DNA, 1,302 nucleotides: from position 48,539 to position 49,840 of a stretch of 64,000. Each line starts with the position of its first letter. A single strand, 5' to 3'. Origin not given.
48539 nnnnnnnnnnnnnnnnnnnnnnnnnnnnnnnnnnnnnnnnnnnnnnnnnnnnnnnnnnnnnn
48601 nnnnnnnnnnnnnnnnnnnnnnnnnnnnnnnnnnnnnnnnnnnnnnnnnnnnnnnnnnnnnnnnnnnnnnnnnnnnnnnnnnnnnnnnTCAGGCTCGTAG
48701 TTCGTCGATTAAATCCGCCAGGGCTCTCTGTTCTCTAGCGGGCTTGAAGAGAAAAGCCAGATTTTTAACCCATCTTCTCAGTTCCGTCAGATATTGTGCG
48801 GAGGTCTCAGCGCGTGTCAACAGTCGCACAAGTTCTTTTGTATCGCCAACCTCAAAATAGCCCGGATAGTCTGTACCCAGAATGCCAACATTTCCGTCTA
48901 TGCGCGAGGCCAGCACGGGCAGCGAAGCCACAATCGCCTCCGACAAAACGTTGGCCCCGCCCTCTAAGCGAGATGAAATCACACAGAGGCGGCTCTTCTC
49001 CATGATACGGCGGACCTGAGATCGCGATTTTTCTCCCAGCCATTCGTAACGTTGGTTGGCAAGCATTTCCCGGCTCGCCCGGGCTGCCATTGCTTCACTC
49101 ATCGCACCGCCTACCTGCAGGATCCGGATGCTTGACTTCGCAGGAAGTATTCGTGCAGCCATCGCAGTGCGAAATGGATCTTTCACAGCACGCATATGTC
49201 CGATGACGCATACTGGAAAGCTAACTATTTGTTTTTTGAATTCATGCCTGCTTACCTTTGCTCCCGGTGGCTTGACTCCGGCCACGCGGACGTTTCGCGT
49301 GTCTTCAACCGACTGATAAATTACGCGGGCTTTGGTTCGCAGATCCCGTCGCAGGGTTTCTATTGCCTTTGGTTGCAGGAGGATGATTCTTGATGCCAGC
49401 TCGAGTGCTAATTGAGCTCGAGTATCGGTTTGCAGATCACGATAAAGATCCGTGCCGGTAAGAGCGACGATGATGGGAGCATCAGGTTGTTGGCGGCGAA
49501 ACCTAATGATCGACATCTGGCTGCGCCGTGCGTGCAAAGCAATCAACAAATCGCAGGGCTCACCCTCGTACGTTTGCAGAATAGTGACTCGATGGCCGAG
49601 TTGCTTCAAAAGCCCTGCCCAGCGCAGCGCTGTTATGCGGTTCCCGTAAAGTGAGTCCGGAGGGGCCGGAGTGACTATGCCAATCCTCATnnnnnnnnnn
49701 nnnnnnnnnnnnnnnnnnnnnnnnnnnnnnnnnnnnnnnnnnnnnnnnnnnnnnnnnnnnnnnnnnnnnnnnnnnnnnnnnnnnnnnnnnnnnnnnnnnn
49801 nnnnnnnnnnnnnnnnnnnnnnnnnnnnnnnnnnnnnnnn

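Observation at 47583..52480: EgtB/SenA-like enzyme in a tight operon with a SenB-like glycosyltransferase, a flavoprotein disulfide reductase and a Cys-pair permease: a senC-less selenoneine-type cluster?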

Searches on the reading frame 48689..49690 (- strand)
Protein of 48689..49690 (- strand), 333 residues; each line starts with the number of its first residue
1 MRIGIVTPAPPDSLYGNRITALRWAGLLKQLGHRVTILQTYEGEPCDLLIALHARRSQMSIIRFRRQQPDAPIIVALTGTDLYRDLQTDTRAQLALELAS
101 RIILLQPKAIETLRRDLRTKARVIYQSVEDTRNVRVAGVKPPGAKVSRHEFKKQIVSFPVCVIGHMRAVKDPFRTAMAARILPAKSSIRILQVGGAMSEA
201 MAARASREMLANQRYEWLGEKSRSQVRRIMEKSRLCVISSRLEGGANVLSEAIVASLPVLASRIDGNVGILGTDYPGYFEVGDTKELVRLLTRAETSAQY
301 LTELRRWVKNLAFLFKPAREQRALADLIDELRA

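Call 3: search_protein_families(library=pfam, proteins=[window:48689-49690:-], max_evalue=0.01)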
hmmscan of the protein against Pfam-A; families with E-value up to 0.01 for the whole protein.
window:48689-49690:- (333 aa): 3 families
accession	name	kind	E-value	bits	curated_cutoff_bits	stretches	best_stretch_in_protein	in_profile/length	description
PF00534.26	Glycos_transf_1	-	4e-13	49.7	26.4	1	160-302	18-160/172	Glycosyl transferases group 1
PF13692.12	Glyco_trans_1_4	-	9.6e-10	39.3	27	1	173-289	20-134/142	Glycosyl transferases group 1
PF20706.3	GT4-conflict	-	0.00067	19.2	26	1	221-320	270-360/385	Family 4 Glycosyltransferase in conflict systems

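Call 4: search_protein_families(library=ncbifam, proteins=[window:48689-49690:-], max_evalue=0.01)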
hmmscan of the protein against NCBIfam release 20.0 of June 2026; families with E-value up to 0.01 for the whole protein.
window:48689-49690:- (333 aa): 8 families
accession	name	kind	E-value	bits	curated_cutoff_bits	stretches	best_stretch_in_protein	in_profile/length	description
TIGR04348.1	TIGR04348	equivalog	2.5e-113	378.2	300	1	3-329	1-309/310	selenoneine biosynthesis selenosugar synthase SenB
NF038229.1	Glyco4_Geo_Pelo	equivalog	6.9e-33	114.1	400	1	2-330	1-335/338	GPMC system family 4 glycosyltransferase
TIGR03088.1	stp2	hypoth_equivalog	2.3e-09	36.8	409.05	1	122-293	163-334/374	TIGR03088 family PEP-CTERM/XrtA system glycosyltransferase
TIGR03999.1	thiol_BshA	equivalog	6.9e-05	21.9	273.7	1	160-290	202-331/375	N-acetyl-alpha-D-glucosaminyl L-malate synthase BshA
NF007396.0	PRK09922.1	equivalog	0.00014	20.8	385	1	193-294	218-323/361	lipopolysaccharide 1,6-galactosyltransferase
NF046085.1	XrtY_assoc_Gly1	equivalog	0.00056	18.9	400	1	207-305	259-357/387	XrtY-associated glycosyltransferase XYAG1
NF047684.1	TeichurnBiosyTuaC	equivalog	0.00096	18.2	550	1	162-301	224-358/391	teichuronic acid biosynthesis protein TuaC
NF012034.0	PRK15490.1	equivalog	0.0016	17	813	1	165-269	404-509/578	Vi polysaccharide biosynthesis glycosyltransferase TviE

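Call 17: search_solved_structures(query=window:48689-49690:-, show_alignments=1, max_evalue=0.00001)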
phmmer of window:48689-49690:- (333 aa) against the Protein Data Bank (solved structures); distinct sequences matched with E-value up to 0.00001: 4.
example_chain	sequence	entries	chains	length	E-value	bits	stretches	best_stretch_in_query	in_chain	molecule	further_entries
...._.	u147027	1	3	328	3.9e-52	180.9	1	4-332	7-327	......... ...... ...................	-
8jjq_C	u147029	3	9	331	4.1e-52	180.8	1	4-332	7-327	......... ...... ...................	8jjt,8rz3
8fbx_A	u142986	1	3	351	5.3e-52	180.4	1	4-332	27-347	Selenosugar synthase SenB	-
8k5u_A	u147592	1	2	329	1.4e-46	162.6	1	3-296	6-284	Se glycosyltransferase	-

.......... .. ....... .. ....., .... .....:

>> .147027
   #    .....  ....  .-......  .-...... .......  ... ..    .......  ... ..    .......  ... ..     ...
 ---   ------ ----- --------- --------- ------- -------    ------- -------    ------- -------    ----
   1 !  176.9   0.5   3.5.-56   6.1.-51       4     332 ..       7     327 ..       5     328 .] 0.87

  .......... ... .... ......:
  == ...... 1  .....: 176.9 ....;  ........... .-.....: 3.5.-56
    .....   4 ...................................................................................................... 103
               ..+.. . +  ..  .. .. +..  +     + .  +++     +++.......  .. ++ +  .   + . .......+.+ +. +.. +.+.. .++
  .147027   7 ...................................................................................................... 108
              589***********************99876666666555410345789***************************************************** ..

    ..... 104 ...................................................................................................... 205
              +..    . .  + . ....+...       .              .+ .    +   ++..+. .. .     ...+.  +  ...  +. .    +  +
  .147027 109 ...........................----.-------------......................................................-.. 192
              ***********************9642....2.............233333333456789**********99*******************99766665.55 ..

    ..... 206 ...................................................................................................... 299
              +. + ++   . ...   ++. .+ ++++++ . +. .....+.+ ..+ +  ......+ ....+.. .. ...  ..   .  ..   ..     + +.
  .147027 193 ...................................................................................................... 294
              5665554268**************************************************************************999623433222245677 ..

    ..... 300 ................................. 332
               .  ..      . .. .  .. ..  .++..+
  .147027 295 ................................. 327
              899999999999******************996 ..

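Call 29: list_cluster_members(proteins=[P0001, window:48689-49690:-, window:51089-52480:-, window:47583-48644:-])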
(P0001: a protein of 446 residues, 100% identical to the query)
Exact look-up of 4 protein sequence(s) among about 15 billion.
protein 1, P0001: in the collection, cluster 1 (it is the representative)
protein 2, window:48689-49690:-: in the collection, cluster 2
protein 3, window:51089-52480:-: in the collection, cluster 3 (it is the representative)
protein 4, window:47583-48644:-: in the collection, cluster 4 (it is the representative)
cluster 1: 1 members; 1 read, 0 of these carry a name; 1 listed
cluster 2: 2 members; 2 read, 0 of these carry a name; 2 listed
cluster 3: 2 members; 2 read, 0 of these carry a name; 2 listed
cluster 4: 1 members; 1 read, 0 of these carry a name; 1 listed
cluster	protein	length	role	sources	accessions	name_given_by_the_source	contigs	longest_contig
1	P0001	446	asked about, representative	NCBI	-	-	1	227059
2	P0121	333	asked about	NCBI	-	-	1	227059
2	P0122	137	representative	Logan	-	-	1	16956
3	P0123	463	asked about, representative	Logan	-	-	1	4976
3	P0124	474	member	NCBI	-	-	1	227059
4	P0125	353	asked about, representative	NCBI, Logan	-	-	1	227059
